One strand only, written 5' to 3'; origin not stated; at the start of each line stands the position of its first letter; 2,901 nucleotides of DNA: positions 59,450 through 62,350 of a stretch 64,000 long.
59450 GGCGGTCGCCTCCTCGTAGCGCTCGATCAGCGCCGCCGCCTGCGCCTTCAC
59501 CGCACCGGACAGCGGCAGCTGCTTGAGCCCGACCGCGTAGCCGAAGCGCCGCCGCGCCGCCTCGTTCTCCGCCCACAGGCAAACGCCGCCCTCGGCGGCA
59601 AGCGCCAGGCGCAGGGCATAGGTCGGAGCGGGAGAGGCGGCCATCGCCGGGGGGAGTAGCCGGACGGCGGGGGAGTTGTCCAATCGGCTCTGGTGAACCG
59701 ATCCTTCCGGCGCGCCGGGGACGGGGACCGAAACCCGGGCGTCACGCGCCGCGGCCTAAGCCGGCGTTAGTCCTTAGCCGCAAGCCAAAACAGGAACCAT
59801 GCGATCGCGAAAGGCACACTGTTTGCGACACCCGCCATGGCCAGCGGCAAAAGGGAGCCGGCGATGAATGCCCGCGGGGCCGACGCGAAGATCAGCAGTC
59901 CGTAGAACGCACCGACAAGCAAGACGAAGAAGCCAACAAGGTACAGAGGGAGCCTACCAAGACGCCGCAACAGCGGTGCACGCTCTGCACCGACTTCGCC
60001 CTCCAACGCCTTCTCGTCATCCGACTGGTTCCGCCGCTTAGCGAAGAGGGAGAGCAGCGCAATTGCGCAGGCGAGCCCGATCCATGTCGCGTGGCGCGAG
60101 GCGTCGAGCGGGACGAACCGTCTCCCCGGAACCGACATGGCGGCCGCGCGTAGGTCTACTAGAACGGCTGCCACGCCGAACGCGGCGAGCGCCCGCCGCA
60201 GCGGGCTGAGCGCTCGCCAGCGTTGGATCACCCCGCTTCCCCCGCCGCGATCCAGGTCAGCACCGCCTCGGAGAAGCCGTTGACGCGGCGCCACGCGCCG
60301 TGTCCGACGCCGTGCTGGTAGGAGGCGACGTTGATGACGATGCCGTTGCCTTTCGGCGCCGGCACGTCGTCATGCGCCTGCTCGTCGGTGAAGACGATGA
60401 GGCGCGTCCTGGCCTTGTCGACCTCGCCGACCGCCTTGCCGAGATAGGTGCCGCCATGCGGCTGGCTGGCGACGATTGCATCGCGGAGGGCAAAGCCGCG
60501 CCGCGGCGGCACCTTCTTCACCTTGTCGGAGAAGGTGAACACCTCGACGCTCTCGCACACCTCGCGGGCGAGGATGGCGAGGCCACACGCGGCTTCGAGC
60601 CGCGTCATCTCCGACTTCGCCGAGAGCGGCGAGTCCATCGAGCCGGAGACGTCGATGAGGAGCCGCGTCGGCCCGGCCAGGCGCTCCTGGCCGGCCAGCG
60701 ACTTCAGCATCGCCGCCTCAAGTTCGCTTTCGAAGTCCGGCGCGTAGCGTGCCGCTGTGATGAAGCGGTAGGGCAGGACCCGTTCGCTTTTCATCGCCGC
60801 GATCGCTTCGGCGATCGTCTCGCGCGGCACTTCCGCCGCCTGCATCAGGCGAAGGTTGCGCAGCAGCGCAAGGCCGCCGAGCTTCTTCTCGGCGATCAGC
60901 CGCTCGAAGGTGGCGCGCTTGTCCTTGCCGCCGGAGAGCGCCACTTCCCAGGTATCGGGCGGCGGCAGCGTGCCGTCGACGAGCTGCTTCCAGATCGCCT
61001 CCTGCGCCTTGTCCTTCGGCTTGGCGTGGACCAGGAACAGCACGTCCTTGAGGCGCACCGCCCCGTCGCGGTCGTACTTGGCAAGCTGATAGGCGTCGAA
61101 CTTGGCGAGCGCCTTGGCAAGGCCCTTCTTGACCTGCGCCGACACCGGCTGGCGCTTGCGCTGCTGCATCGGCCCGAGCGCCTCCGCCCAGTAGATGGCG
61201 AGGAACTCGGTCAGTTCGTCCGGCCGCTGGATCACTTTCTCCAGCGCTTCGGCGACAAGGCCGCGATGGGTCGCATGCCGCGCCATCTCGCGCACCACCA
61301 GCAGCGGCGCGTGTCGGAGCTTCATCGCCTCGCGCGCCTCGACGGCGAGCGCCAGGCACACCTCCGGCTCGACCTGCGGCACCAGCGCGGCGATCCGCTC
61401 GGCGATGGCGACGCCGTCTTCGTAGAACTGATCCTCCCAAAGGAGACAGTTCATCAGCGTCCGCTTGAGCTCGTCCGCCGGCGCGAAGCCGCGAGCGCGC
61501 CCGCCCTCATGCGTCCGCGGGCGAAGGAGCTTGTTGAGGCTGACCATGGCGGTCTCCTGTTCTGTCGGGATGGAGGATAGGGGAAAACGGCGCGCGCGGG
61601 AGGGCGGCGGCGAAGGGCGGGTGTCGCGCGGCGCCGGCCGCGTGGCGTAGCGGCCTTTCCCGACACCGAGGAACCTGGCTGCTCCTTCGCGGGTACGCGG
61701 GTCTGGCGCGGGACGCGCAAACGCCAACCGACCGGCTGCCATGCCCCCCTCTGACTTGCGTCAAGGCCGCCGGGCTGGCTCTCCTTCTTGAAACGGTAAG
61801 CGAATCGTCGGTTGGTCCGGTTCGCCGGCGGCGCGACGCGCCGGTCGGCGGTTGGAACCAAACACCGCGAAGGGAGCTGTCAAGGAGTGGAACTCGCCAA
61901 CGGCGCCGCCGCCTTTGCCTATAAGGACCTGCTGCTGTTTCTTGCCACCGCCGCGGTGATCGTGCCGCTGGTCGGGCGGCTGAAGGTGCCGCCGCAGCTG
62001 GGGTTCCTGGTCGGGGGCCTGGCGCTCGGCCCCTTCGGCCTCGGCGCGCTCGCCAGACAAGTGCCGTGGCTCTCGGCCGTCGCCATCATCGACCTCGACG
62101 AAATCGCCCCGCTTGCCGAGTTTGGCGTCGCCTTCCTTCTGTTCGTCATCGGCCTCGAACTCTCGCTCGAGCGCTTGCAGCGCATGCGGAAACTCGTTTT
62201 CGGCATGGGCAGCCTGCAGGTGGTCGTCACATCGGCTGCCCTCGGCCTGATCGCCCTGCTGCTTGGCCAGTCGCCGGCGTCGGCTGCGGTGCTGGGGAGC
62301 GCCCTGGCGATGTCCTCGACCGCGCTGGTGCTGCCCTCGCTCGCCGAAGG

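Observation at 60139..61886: Ro60/Rsr-like TROVE+vWA protein whose flanking DNA should be searched for a Y-RNA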

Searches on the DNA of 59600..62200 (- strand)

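Call 7: search_rna_families(source=window, start=59600, end=62200, threshold=evalue, max_evalue=10, show_alignments=3)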
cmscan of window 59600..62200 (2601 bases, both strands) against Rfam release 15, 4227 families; matches with E-value up to 10: 4.
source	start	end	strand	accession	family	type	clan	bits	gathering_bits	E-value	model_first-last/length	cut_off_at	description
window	60581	60672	+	RF03685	MIR9677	Gene; miRNA;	-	21.6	90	0.83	1-87/87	no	MIR9677 microRNA precursor family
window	60298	60379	+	RF03285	mir-564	Gene; miRNA;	-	20.6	80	5.4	1-82/82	no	mir-564 microRNA precursor family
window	60135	60244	-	RF02826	Scr6925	Gene; sRNA;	-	17.7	50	6.7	1-131/131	no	Streptomyces RNA 6925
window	59812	59884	+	RF01973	H19_2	Gene; lncRNA;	-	11.9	50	9.8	1-69/69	no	H19 conserved region 2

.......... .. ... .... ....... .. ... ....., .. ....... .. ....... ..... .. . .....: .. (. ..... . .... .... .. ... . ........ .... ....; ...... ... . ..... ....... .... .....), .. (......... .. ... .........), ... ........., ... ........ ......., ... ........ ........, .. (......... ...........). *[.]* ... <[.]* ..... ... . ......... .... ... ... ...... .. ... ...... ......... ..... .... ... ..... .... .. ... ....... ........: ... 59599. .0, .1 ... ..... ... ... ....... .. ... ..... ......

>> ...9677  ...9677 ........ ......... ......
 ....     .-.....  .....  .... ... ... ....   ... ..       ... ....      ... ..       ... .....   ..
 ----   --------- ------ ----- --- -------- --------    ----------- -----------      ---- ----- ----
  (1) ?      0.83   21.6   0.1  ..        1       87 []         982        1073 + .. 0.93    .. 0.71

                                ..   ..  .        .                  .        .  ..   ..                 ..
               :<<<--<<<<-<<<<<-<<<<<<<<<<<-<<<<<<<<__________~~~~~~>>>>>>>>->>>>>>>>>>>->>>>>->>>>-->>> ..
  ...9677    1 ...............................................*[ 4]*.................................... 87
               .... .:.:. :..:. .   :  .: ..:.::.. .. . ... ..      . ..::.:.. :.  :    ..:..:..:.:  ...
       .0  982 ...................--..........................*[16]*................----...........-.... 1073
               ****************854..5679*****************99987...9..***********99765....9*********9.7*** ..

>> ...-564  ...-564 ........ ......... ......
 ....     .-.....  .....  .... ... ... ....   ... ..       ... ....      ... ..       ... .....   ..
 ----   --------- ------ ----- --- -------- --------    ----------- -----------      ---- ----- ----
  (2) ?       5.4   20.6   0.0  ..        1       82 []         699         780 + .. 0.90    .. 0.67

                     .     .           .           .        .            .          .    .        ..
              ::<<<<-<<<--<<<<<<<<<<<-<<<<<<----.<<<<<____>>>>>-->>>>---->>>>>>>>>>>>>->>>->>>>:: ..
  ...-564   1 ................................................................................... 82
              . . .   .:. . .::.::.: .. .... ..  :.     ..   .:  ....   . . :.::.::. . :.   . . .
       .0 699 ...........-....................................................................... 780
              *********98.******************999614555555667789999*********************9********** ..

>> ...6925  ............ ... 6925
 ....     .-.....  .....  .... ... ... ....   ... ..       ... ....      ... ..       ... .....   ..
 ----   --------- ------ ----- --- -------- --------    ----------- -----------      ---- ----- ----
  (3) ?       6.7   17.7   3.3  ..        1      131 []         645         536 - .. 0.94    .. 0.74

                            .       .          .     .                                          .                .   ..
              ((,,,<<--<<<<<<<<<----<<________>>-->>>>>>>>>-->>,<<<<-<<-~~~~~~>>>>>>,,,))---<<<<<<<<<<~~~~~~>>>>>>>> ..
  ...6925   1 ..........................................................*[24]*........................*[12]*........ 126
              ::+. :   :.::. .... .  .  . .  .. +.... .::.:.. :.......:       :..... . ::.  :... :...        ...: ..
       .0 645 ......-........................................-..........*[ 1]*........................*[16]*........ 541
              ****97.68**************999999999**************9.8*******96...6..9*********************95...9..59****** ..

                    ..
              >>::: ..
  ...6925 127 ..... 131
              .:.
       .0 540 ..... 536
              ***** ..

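Call 17: search_rna_families(sources=[L006, L001, L040, L078, L034, L039], threshold=gathering)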
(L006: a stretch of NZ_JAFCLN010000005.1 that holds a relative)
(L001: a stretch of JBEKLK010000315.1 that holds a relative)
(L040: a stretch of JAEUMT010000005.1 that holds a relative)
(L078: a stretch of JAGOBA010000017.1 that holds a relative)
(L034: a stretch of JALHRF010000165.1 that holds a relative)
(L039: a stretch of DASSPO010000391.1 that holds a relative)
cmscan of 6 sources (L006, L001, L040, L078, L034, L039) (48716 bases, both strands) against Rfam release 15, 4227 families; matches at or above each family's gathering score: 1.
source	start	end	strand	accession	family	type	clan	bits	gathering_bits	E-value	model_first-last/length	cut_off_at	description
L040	3156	3298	+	RF00005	tRNA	Gene; tRNA;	CL00001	44.9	29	1.9e-06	1-71/71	no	tRNA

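Call 19: search_rna_families(source=L040, start=2800, end=4050, threshold=evalue, max_evalue=1, show_alignments=4)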
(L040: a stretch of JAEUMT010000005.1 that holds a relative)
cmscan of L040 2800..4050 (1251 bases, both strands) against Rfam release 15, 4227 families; matches with E-value up to 1: 13.
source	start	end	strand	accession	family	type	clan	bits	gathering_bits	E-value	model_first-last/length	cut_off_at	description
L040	3706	3778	+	RF02553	YrlA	Gene; sRNA;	-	48.1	69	2.2e-09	23-89/114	no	Y RNA-like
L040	3156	3298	+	RF00005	tRNA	Gene; tRNA;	CL00001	44.9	29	4.8e-08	1-71/71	no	tRNA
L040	3266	3333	+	RF02553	YrlA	Gene; sRNA;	-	39.7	69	5.9e-07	23-85/114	no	Y RNA-like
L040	3811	3960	+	RF04119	MIR1858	Gene; miRNA;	-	37.7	137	0.00017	1-197/197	no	MIR1858 microRNA precursor family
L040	3125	3179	+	RF02553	YrlA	Gene; sRNA;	-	30.3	69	0.00031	30-81/114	no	Y RNA-like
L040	3274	3313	+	RF04321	tmRNA_permuted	Gene;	-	23.8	47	0.015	36-95/213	no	permuted transfer-messenger RNA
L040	3109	3179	+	RF02681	Twister-sister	Gene; ribozyme;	-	23.1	34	0.032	1-81/81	no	Twister_sister_ribozyme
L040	3714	3754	+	RF04321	tmRNA_permuted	Gene;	-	22.3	47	0.033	36-95/213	no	permuted transfer-messenger RNA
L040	3712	3841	+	RF02003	group-II-D1D4-4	Intron;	CL00102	20.6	49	0.042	1-138/138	no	Group II catalytic intron D1-D4-4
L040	3697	3741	+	RF00023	tmRNA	Gene;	CL00001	17.9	47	7.1e-05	1-374/374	no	transfer-messenger RNA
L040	3124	3202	+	RF02003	group-II-D1D4-4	Intron;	CL00102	17.7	49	0.23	1-138/138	no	Group II catalytic intron D1-D4-4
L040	3024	3091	+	RF01151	snoU82P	Gene; snRNA; snoRNA; CD-box;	-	15.4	42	0.4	1-55/55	no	Small nucleolar RNA U82P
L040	3023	3091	+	RF01119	sR32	Gene; snRNA; snoRNA; CD-box;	-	14.7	40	0.38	1-57/57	no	Small nucleolar RNA sR32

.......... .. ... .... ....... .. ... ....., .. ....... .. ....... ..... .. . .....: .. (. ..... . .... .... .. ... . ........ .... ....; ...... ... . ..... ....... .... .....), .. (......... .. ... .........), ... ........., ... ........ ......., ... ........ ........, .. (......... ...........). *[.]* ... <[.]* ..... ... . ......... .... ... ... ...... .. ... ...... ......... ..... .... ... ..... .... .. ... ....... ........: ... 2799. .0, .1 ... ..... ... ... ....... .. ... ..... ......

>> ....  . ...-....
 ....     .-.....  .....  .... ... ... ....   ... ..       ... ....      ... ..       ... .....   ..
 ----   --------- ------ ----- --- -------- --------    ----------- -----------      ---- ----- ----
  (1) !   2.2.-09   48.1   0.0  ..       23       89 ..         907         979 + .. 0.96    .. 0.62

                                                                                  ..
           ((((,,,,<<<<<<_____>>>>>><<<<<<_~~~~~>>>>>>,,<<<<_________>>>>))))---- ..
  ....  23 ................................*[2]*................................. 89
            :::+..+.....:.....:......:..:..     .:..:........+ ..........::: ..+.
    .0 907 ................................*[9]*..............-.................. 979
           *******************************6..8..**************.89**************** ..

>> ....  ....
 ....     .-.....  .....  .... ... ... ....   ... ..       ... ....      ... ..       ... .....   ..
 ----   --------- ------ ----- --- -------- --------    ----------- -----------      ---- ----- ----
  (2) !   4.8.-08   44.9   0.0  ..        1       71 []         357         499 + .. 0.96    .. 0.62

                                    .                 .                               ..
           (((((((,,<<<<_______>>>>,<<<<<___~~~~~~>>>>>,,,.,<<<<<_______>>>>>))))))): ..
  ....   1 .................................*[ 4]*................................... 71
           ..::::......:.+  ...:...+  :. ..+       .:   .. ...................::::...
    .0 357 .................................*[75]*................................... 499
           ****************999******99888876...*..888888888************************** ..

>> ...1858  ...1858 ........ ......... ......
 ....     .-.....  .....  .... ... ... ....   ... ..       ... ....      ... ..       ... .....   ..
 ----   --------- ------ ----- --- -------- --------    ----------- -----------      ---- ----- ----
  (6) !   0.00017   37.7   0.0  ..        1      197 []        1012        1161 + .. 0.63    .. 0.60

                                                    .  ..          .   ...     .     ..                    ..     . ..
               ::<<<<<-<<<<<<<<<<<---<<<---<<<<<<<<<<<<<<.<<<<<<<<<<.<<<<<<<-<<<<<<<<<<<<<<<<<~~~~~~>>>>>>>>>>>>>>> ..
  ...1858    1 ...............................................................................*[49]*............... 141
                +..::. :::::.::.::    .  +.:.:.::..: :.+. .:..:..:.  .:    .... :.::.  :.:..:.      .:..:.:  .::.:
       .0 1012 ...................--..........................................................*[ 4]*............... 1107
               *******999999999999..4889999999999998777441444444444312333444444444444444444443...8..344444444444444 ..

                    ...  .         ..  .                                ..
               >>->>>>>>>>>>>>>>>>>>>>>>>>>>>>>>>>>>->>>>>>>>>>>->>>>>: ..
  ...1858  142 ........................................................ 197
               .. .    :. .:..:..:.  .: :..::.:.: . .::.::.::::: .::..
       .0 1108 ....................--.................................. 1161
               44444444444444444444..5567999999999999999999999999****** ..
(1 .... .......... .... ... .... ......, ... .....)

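Call 30: build_rna_model(alignment_id=A1)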
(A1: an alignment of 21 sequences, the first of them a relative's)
Model R1 built from alignment A1 (21 sequences, 93 columns); structure: RNAalifold consensus.
model positions 89; base pairs 15; branch points 0; effective number of sequences 6.71; information 0.64 bits per position. Calibrated on 0.2 Mb of random sequence (short: E-values are rough).
structure used (alignment columns):
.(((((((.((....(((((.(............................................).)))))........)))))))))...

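Call 31: build_rna_model(alignment_id=A2)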
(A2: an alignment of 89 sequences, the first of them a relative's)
Model R2 built from alignment A2 (89 sequences, 207 columns); structure: RNAalifold consensus.
model positions 151; base pairs 21; branch points 1; effective number of sequences 2.97; information 0.59 bits per position. Calibrated on 0.2 Mb of random sequence (short: E-values are rough).
structure used (alignment columns):
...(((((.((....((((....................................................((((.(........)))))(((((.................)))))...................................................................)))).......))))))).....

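Call 32: search_with_rna_model(model_id=R1, source=window, max_evalue=10, filters=off, show_alignments=3)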
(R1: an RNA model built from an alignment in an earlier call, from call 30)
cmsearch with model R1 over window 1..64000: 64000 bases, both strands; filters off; matches with E-value up to 10: 81.
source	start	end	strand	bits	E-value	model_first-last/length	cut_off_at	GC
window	12443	12494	+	13.6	0.14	1-89/89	no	0.79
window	36430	36492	-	11.8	0.42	1-89/89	no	0.71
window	47075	47114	+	11.8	0.44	1-89/89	no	0.8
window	33795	33819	-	11.2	0.62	1-89/89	no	0.72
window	13339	13377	-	10.7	0.85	1-89/89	no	0.69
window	19839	19867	-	10.5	0.96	1-89/89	no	0.86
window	20952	20981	+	10.3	1.1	1-89/89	no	0.7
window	21698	21723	+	10.2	1.1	1-89/89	no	0.73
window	7500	7544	+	10.2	1.1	1-89/89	no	0.64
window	33241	33278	-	10.1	1.2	1-89/89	no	0.63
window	3551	3606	-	10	1.3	1-89/89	no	0.68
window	30006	30051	+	10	1.3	1-89/89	no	0.7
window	1063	1081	+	9.9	1.4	1-89/89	no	0.89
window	18447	18479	-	9.9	1.4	1-89/89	no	0.7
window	24817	24855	-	9.7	1.6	1-89/89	no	0.77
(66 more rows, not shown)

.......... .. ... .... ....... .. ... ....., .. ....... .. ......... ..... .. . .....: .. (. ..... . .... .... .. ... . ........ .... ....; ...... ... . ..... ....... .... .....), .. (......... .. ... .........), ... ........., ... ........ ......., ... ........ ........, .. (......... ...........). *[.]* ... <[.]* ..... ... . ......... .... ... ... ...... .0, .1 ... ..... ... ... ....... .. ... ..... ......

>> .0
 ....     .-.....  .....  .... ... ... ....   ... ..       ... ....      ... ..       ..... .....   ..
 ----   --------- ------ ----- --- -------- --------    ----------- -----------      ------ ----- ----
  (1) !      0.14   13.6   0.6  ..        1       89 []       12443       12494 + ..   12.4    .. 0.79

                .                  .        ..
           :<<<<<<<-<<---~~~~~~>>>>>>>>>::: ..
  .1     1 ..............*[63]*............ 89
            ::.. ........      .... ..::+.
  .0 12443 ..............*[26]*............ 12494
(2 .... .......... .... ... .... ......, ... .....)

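Call 33: search_with_rna_model(model_id=R2, source=window, max_evalue=10, filters=off, show_alignments=3)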
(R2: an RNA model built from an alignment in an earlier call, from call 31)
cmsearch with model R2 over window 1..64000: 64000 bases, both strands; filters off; matches with E-value up to 10: 130.
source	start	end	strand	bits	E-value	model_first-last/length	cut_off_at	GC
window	30003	30085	+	16.2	0.0088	1-151/151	no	0.63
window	16016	16148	+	11.6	0.15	1-151/151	no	0.71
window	33795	33819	-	10.6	0.26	1-151/151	no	0.72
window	44197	44229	-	10.4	0.29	1-151/151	no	0.58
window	58045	58080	-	10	0.39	1-151/151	no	0.61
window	5922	5966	-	10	0.4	1-151/151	no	0.73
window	12443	12494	+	9.6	0.5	1-151/151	no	0.79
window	13427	13456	+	9.4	0.55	1-151/151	no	0.67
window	20952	20981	+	9.2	0.62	1-151/151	no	0.7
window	62458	62483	-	9.2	0.64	1-151/151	no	0.77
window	47075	47114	+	8.8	0.81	1-151/151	no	0.8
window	60750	60818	+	8.8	0.82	1-151/151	no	0.62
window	9821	9856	-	8.8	0.83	1-151/151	no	0.83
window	39700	39735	+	8.7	0.84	1-151/151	no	0.56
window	9685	9716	+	8.6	0.9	1-151/151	no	0.84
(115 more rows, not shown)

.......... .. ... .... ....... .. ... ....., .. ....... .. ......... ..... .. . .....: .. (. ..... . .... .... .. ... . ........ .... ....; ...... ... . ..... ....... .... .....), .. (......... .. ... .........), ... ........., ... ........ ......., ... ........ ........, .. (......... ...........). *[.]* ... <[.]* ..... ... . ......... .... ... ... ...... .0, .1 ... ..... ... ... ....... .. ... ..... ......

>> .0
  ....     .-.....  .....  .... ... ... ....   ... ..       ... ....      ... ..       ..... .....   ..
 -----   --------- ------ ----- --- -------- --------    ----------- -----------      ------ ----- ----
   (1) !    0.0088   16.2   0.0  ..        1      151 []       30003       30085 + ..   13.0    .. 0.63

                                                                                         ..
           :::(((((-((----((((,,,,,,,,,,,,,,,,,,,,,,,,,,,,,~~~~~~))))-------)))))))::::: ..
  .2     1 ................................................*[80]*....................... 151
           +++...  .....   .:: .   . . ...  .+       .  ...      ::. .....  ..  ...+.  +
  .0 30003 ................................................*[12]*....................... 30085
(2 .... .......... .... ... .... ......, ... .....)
